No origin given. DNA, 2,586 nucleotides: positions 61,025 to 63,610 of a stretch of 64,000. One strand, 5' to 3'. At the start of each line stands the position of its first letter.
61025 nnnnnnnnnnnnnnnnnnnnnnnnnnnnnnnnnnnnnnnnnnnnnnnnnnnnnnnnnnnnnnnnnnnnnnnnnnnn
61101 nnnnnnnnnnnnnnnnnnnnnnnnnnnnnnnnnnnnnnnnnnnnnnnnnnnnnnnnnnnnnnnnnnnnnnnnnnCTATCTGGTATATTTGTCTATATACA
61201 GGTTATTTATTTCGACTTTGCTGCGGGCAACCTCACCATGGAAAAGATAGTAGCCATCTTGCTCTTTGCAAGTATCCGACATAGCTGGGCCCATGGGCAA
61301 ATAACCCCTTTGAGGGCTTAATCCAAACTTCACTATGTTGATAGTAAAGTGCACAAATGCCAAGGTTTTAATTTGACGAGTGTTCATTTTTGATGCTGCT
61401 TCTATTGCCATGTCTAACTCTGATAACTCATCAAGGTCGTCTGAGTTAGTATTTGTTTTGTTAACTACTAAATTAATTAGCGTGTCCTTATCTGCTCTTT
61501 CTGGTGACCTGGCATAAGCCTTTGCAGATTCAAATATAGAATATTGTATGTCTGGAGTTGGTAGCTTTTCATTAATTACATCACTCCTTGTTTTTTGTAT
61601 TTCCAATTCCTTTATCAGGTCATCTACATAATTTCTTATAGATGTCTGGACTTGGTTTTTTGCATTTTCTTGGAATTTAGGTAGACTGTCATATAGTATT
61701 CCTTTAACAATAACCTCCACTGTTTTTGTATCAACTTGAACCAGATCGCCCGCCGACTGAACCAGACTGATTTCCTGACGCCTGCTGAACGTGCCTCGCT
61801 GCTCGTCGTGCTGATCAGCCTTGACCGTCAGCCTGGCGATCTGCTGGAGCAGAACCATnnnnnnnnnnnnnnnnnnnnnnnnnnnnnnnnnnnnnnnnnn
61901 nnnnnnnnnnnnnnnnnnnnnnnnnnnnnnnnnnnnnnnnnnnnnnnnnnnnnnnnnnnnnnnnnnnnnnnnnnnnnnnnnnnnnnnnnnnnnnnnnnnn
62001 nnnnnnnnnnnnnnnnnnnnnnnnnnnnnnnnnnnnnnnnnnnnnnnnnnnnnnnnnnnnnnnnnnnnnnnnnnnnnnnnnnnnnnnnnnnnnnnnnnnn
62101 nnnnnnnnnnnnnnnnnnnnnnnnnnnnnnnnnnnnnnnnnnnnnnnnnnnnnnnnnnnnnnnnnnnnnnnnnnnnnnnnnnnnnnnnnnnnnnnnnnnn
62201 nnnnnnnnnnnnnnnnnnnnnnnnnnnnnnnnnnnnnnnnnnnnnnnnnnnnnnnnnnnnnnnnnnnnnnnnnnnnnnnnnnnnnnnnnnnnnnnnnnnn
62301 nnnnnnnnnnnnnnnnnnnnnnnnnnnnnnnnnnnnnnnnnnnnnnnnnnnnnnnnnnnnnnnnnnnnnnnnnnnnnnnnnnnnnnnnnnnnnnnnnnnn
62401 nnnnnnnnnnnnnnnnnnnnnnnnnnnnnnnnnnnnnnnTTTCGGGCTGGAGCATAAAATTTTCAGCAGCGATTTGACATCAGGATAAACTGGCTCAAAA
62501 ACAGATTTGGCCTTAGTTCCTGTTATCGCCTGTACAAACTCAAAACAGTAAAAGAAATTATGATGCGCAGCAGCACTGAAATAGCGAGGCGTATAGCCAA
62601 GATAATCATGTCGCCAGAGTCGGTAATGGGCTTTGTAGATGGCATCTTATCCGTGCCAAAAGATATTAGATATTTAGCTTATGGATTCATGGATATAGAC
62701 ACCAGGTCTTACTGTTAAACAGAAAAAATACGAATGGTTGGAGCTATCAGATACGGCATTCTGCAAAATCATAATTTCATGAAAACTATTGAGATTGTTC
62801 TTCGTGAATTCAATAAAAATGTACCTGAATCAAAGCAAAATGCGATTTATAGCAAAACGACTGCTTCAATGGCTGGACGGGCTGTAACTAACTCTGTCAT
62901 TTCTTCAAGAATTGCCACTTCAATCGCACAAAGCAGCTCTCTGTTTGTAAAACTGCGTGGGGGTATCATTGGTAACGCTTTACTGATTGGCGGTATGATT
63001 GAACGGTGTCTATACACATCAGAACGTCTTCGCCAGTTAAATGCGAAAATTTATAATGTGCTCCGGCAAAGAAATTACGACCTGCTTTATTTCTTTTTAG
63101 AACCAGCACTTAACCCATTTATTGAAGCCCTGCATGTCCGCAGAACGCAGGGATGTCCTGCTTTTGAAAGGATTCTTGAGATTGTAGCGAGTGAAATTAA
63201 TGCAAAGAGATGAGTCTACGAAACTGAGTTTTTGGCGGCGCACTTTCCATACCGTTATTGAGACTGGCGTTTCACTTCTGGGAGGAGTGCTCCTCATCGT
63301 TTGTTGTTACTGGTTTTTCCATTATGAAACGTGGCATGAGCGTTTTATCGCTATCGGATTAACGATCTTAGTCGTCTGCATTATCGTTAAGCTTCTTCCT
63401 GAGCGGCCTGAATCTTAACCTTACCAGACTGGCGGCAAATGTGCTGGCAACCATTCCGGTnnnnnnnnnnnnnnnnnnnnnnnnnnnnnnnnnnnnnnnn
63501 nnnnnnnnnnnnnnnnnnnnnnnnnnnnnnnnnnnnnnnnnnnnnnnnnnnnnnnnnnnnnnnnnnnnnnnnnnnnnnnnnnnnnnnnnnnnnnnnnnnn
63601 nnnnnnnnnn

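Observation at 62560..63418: Compact AT-rich three-ORF cassette of unknown function inside the mosaic (52-aa, 159-aa, 72-aa two-TM protein)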

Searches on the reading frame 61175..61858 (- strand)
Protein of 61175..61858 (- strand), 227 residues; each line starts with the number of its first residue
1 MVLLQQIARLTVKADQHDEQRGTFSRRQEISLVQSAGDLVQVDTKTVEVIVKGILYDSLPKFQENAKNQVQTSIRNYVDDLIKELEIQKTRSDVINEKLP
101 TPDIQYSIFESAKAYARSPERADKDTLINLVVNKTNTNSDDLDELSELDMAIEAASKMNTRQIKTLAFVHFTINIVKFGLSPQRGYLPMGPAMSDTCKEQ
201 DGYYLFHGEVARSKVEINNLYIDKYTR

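Call 6: search_protein_families(library=pfam, proteins=[window:61175-61858:-], max_evalue=1)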
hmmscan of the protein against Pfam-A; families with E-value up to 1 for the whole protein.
window:61175-61858:- (227 aa): 2 families
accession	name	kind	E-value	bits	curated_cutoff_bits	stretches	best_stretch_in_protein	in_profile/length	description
PF23037.1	KOWx_SPT5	-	0.055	13.6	20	1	37-52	8-23/49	Transcription elongation factor SPT5, KOWx domain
PF00331.26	Glyco_hydro_10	-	0.071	12.8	22.1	1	58-103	86-134/311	Glycosyl hydrolase family 10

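Call 14: search_protein_families(library=ncbifam, proteins=[window:61175-61855:-], max_evalue=1)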
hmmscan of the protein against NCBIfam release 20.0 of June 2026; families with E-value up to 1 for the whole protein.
window:61175-61855:- (226 aa): 1 family
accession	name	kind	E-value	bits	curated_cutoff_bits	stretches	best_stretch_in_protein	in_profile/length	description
NF045477.1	LPO_1073_dom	subfamily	3e-23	82.8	45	1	44-174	5-131/257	LPO_1073/Vpar_1526 family protein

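Call 15: search_protein_families(library=padloc, proteins=[window:61175-61855:-], max_evalue=1)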
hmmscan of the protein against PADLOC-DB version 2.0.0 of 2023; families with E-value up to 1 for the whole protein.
window:61175-61855:- (226 aa): 0 families

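Call 16: search_protein_families(library=phrogs, proteins=[window:61175-61855:-], max_evalue=1)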
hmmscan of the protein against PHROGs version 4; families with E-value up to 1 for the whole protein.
window:61175-61855:- (226 aa): 1 family
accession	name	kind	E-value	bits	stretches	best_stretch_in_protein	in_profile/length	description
phrog_19542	-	unknown function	4.9e-09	37.1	1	53-173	40-157/285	-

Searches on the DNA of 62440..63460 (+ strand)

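Call 4: search_dna_similar(query=window:62440-63460:+, collection=plasmids, mode=near, max_rows=25)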
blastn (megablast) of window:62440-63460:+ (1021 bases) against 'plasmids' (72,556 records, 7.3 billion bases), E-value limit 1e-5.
Records with a match: 2; places in all: 2; records where one place covers at least 80% of the query: 2.
Best place of each record, by identity: 90-95% 2.
By first word of the organism name: Erwinia 2.
By predicted mobility (MOB-suite, as given by PLSDB): mobilizable 2.
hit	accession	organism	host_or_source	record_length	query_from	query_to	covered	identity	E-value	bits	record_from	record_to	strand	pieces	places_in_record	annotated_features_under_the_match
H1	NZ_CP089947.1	Erwinia tracheiphila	Cucumis sativus,cell culture,Infected ...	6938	1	913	89%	93.3%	0e+0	1349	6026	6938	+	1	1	hypothetical protein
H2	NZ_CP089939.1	Erwinia tracheiphila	Cucumis melo,cell culture,Infected ...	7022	1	913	89%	92.5%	0e+0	1308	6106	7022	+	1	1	none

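Call 5: search_dna_similar(query=window:62440-63460:+, collection=ecoli_genomes, mode=near, max_rows=25)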
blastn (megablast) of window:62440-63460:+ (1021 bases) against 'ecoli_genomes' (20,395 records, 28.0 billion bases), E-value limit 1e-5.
No match.

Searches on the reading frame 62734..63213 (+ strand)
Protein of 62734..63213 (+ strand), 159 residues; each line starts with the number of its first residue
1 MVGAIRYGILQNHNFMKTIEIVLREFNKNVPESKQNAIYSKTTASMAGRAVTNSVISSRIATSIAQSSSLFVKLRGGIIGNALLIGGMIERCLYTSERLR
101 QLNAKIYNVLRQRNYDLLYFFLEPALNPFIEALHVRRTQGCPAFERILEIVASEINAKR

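Call 6: search_protein_families(library=pfam, proteins=[window:62734-63213:+], max_evalue=1)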
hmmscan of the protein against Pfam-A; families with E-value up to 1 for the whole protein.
window:62734-63213:+ (159 aa): 1 family
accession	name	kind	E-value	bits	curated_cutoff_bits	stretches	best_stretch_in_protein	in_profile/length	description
PF00450.28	Peptidase_S10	-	0.042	13.6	21.9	1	16-84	116-181/420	Serine carboxypeptidase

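Call 14: search_protein_families(library=ncbifam, proteins=[window:62734-63210:+], max_evalue=1)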
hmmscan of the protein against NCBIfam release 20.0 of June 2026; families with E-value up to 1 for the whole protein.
window:62734-63210:+ (159 aa): 0 families

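Call 15: search_protein_families(library=padloc, proteins=[window:62734-63210:+], max_evalue=1)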
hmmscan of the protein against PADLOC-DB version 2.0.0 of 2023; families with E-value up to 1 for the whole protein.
window:62734-63210:+ (159 aa): 0 families

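Call 16: search_protein_families(library=phrogs, proteins=[window:62734-63210:+], max_evalue=1)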
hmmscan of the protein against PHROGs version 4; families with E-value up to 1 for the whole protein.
window:62734-63210:+ (159 aa): 1 family
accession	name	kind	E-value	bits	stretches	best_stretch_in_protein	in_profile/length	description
phrog_26461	-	unknown function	1.9e-06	28.9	1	40-138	118-218/233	-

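Call 67: list_cluster_members(proteins=[P0001, window:62734-63210:+, window:63200-63415:+, window:62560-62715:+, window:63191-63415:+])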
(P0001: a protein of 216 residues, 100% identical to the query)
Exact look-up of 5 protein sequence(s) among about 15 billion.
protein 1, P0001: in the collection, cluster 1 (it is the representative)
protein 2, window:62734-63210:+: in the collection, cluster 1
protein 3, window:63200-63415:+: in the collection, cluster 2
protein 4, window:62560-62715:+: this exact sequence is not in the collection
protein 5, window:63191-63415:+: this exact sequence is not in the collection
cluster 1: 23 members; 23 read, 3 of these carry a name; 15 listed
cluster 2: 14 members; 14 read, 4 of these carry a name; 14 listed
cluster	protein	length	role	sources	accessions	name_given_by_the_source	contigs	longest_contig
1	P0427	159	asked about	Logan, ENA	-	-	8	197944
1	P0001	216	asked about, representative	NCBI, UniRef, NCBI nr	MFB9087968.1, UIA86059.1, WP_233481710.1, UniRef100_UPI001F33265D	hypothetical protein LU604_26860 (plasmid) [Erwinia tracheiphila] | hypothetical protein n=1 Tax=Erwinia tracheiphila TaxID=65700 RepID=UPI001F33265D | hypothetical protein [Erwinia tracheiphila]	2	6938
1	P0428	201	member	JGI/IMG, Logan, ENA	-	hypothetical protein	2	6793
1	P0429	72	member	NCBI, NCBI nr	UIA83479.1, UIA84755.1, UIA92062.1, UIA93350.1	hypothetical protein LU604_07465 [Erwinia tracheiphila] | hypothetical protein [Erwinia tracheiphila]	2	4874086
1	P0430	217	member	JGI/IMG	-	-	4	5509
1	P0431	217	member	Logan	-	-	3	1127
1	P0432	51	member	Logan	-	-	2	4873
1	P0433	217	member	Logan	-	-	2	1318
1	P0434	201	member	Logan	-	-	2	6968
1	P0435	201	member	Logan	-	-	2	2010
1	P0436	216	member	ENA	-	-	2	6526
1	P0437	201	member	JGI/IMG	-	-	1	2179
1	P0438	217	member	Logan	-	-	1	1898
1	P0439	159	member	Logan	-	-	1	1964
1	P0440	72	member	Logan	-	-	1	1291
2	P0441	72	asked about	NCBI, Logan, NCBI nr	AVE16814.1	hypothetical protein AL522_22685 (plasmid) [Pantoea vagans] | hypothetical protein AL522_22685 [Pantoea vagans]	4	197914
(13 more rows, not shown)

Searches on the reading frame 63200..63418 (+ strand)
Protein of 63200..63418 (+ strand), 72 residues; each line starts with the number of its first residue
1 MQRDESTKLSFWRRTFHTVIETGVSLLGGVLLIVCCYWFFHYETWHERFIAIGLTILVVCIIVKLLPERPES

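Call 6: search_protein_families(library=pfam, proteins=[window:63200-63418:+], max_evalue=1)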
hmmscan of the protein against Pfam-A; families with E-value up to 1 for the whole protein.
window:63200-63418:+ (72 aa): 5 families
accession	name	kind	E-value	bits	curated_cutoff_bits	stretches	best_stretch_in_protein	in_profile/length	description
PF20237.3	DUF6594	-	0.011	16.1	30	1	13-66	167-218/238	Family of unknown function (DUF6594)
PF01061.29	ABC2_membrane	-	0.067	13.2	26.9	1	17-61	99-143/211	ABC-2 type transporter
PF13567.11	DUF4131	-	0.084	13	31.6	1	26-62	10-45/165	Domain of unknown function (DUF4131)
PF20990.2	DUF2207_C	-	0.24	11.5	33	1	19-67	140-185/247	Predicted membrane protein (DUF2207) C-terminal domain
PF02656.20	DUF202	-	0.25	12.2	23.4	1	14-63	8-56/68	Domain of unknown function (DUF202)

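Call 14: search_protein_families(library=ncbifam, proteins=[window:63200-63415:+], max_evalue=1)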
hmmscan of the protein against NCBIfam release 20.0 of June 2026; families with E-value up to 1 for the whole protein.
window:63200-63415:+ (72 aa): 1 family
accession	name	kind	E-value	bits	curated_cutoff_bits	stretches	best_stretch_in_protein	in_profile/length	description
NF033784.1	transport_merC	equivalog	0.0072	16.6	140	1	20-65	73-118/123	organomercurial transporter MerC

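Call 15: search_protein_families(library=padloc, proteins=[window:63200-63415:+], max_evalue=1)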
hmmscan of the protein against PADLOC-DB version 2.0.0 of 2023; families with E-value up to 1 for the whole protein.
window:63200-63415:+ (72 aa): 0 families

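Call 16: search_protein_families(library=phrogs, proteins=[window:63200-63415:+], max_evalue=1)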
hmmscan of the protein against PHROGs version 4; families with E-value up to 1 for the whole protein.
window:63200-63415:+ (72 aa): 2 families
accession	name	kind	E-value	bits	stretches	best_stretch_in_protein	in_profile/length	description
phrog_198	-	lysis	0.12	13.3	1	7-66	46-105/125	holin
phrog_4316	-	unknown function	0.46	11.7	1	12-35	11-34/89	-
